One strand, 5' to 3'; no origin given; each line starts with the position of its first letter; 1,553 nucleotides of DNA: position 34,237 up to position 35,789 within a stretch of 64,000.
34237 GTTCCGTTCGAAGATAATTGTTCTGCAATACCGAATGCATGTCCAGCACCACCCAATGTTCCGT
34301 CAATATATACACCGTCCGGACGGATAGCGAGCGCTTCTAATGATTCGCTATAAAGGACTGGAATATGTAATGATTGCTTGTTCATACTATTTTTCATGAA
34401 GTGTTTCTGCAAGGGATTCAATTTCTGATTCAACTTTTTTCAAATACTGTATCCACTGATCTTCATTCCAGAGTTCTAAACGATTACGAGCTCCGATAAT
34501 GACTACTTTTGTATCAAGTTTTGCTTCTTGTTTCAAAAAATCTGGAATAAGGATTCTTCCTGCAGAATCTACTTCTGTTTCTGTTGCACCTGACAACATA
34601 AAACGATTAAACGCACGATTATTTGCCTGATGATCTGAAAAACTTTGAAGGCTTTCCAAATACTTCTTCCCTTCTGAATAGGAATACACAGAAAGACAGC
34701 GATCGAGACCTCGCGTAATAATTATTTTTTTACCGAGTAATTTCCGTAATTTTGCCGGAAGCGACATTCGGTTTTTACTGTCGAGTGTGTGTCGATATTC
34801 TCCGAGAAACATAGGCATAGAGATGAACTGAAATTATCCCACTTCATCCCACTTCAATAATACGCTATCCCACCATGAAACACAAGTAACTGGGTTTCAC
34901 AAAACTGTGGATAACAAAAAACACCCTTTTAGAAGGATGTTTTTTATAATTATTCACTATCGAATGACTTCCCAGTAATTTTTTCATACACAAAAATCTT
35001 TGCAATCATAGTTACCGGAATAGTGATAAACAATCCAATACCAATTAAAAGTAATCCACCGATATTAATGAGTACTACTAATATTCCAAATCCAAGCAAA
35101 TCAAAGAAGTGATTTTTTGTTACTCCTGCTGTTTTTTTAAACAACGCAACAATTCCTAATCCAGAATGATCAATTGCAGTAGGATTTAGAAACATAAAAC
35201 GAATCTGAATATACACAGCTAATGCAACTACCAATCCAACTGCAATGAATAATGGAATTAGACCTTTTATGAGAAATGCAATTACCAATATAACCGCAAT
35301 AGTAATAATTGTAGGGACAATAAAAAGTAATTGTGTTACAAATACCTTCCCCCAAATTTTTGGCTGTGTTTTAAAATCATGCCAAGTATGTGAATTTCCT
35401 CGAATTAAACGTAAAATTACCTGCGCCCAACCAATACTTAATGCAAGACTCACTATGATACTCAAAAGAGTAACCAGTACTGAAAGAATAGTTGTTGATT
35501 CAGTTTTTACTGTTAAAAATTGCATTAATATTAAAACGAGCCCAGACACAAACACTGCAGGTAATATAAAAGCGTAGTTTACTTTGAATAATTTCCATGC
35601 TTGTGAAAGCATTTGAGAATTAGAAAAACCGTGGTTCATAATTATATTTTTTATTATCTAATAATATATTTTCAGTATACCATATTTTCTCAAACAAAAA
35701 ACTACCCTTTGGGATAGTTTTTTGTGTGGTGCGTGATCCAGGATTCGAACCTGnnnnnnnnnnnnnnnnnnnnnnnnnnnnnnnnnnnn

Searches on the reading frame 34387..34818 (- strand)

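Call 7: search_protein_families(library=pfam, proteins=[window:34387-34818:-], max_evalue=0.01)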
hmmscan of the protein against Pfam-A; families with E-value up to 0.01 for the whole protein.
window:34387-34818:- (143 aa): 1 family
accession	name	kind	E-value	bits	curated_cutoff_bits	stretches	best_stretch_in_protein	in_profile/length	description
PF02381.23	MraZ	-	5.3e-36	122.9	23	2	74-132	1-59/72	MraZ protein, putative antitoxin-like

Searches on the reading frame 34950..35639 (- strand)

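Call 7: search_protein_families(library=pfam, proteins=[window:34950-35639:-], max_evalue=0.01)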
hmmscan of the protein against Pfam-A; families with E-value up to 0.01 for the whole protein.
window:34950-35639:- (229 aa): 1 family
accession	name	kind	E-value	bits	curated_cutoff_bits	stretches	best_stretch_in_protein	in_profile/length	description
PF06522.17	B12D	-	3e-05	23.7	21.5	1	125-154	4-33/54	NADH-ubiquinone reductase complex 1 MLRQ subunit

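Call 8: search_protein_families(library=ncbifam, proteins=[window:34950-35639:-], max_evalue=0.01)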
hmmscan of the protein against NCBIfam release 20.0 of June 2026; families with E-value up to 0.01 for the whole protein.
window:34950-35639:- (229 aa): 0 families
